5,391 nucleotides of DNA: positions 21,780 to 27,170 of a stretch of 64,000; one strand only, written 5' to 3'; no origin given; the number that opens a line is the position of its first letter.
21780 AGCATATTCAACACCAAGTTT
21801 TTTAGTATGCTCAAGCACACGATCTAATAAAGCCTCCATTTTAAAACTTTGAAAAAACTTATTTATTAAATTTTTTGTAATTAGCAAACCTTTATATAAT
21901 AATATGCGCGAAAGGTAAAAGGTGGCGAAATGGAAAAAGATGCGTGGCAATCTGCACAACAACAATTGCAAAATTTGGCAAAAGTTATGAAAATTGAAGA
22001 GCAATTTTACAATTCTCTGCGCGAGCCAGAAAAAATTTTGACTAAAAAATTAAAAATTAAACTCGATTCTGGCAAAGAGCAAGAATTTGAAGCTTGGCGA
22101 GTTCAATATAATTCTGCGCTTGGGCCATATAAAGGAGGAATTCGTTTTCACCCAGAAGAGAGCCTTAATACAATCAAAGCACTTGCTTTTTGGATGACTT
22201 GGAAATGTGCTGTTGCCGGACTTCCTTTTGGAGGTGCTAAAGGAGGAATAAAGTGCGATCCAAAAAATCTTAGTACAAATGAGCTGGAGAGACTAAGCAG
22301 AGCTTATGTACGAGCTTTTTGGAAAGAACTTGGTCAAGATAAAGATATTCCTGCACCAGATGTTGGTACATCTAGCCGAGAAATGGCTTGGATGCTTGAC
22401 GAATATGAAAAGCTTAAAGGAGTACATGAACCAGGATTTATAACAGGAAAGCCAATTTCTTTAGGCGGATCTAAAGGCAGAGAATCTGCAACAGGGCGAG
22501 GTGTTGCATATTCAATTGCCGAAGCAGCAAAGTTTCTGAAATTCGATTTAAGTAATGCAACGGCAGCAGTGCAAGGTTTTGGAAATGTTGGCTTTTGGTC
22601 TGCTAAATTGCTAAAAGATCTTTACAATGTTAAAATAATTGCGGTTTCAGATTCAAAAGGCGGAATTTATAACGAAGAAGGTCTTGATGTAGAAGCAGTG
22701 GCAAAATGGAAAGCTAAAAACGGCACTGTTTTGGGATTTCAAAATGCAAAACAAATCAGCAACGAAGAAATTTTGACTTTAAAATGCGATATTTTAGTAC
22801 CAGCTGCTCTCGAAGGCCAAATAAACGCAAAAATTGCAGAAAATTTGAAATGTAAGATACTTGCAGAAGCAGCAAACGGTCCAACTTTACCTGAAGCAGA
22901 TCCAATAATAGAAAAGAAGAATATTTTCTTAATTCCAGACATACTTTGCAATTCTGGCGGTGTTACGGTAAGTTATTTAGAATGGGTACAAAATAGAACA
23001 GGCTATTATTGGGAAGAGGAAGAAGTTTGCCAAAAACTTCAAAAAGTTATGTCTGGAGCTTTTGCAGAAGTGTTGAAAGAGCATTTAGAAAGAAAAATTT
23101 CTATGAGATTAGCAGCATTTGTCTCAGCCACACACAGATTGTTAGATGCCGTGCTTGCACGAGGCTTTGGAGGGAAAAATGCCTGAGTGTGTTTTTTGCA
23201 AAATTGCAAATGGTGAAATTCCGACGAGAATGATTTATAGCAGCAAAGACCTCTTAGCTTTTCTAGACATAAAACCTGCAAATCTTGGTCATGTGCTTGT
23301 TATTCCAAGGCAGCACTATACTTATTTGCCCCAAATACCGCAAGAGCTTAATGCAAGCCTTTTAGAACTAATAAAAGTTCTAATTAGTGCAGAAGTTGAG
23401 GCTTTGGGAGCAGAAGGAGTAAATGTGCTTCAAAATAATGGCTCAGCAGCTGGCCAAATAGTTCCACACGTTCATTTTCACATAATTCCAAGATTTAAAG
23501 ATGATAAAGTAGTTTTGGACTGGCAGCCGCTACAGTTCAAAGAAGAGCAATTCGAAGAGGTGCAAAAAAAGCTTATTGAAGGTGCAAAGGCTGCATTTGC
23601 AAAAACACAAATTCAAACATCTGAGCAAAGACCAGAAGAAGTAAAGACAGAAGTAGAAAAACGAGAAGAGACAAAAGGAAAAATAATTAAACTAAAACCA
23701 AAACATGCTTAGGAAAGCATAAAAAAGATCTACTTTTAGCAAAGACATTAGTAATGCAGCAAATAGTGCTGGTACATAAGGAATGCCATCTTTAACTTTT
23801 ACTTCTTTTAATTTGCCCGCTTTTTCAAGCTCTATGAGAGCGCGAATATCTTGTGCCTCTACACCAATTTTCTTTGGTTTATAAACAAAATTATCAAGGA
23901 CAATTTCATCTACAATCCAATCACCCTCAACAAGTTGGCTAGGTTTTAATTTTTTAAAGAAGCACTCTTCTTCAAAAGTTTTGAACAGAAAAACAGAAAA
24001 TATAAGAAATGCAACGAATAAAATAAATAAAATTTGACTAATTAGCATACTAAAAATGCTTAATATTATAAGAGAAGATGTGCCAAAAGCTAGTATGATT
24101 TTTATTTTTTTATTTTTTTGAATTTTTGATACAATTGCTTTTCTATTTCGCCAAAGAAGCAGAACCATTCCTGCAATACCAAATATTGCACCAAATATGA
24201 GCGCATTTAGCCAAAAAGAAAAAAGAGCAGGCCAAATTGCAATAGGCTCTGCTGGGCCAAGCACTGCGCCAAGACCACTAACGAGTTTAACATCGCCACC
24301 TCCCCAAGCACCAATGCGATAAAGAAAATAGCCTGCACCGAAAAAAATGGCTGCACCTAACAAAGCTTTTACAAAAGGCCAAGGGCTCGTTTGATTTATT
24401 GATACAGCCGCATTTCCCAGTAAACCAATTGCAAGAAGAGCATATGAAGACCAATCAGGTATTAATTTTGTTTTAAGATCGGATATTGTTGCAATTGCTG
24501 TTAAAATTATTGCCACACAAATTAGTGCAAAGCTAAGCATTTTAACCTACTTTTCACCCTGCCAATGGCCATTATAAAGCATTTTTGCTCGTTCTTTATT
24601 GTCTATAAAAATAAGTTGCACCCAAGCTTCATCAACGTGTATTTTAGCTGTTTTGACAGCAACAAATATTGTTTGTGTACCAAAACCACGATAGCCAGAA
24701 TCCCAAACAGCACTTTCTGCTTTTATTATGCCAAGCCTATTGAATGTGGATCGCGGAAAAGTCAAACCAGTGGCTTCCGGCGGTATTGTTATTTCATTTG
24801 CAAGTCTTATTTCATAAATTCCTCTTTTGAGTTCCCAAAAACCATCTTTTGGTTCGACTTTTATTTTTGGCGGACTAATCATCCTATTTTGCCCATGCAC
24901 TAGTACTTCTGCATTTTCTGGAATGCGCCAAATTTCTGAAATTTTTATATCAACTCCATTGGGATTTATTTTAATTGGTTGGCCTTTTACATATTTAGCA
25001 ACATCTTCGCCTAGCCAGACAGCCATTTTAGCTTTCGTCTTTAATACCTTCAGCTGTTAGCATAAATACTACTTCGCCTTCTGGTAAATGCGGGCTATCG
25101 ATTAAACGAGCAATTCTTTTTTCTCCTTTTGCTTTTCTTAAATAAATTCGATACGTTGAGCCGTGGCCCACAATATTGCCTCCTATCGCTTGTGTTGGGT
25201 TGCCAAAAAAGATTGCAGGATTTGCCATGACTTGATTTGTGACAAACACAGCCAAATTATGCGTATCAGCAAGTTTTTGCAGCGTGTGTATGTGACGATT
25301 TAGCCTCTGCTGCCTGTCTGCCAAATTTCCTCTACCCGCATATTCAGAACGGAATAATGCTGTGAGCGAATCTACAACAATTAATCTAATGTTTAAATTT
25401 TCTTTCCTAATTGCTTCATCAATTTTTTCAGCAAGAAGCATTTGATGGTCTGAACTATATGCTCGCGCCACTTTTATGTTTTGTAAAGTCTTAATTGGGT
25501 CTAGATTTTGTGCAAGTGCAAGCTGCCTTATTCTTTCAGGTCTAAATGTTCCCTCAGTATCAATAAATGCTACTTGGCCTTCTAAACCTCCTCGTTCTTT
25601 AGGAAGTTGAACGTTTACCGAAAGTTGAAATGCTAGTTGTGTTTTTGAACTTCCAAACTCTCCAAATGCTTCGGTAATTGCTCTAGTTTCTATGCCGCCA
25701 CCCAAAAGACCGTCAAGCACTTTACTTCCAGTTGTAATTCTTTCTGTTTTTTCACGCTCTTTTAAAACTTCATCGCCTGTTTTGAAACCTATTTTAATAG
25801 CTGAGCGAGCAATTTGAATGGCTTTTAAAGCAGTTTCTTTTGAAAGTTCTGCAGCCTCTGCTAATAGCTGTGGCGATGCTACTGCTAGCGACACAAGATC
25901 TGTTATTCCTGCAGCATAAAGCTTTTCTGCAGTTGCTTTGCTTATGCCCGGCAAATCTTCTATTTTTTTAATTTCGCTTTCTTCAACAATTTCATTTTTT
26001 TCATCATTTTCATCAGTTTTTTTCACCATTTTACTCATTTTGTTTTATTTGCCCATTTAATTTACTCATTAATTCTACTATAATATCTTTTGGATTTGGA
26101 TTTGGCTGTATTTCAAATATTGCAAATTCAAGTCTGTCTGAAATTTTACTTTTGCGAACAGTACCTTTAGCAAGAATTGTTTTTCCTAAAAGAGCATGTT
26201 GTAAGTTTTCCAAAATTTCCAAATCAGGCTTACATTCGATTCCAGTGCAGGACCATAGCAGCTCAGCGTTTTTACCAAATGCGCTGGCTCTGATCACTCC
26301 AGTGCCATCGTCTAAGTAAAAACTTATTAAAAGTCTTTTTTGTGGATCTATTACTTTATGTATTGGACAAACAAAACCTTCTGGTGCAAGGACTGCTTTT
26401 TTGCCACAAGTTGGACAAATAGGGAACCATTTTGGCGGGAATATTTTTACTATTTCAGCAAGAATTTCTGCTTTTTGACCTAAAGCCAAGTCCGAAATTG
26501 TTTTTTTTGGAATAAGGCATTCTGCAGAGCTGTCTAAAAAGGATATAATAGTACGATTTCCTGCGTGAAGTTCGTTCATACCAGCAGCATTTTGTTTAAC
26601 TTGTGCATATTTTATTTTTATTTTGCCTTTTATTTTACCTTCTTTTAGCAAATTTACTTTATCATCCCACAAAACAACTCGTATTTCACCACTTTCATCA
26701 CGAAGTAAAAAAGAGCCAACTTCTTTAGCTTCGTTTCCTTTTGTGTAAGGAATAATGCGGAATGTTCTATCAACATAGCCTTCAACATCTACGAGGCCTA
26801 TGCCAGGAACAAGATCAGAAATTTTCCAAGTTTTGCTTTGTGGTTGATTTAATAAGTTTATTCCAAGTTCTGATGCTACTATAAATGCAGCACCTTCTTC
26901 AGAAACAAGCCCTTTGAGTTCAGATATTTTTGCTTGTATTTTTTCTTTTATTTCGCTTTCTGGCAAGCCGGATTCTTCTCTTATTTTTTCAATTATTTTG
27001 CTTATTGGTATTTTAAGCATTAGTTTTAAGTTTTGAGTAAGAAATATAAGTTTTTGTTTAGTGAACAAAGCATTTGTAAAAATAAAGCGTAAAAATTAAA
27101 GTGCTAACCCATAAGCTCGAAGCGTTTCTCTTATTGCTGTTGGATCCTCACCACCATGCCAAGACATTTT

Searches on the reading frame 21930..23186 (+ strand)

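Call 66: search_protein_families(library=pfam, proteins=[window:21930-23186:+], max_evalue=0.0001)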
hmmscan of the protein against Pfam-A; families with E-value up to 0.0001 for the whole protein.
window:21930-23186:+ (418 aa): 2 families
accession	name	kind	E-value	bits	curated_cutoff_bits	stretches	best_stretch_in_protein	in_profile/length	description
PF00208.27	ELFV_dehydrog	-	1.6e-76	257.6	23.4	1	179-412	1-241/241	Glutamate/Leucine/Phenylalanine/Valine dehydrogenase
PF02812.23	ELFV_dehydrog_N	-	4.7e-55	185.2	25.3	1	33-161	1-129/129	Glu/Leu/Phe/Val dehydrogenase, dimerisation domain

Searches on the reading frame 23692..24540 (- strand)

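Call 77: search_protein_families(library=pfam, proteins=[window:23692-24540:-], max_evalue=0.0001)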
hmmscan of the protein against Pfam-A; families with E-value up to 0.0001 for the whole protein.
window:23692-24540:- (282 aa): 1 family
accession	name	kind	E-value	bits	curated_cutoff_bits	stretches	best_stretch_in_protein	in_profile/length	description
PF01478.23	Peptidase_A24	-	9.9e-18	64.9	26.5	1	8-122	1-104/104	Type IV leader peptidase family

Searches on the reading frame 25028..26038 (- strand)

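Call 77: search_protein_families(library=pfam, proteins=[window:25028-26038:-], max_evalue=0.0001)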
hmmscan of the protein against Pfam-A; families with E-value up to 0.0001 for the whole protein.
window:25028-26038:- (336 aa): 4 families
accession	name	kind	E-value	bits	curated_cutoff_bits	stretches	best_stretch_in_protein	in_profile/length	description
PF08423.17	Rad51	-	2e-89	299.5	22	1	95-334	2-243/244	Rad51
PF00154.27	RecA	-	5.9e-14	52.6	27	1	93-307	25-225/262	recA bacterial DNA recombination protein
PF13481.12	AAA_25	-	2.8e-08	34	27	1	106-269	20-189/195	AAA domain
PF14520.12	HHH_5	-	1.5e-05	25.8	27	1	26-76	4-54/57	Helix-hairpin-helix domain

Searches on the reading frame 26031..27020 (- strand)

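Call 77: search_protein_families(library=pfam, proteins=[window:26031-27020:-], max_evalue=0.0001)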
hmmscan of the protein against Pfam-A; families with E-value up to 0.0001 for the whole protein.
window:26031-27020:- (329 aa): 1 family
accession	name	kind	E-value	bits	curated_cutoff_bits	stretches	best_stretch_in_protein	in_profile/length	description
PF01336.31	tRNA_anti-codon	-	2e-08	34.5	27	0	81-128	5-48/75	OB-fold nucleic acid binding domain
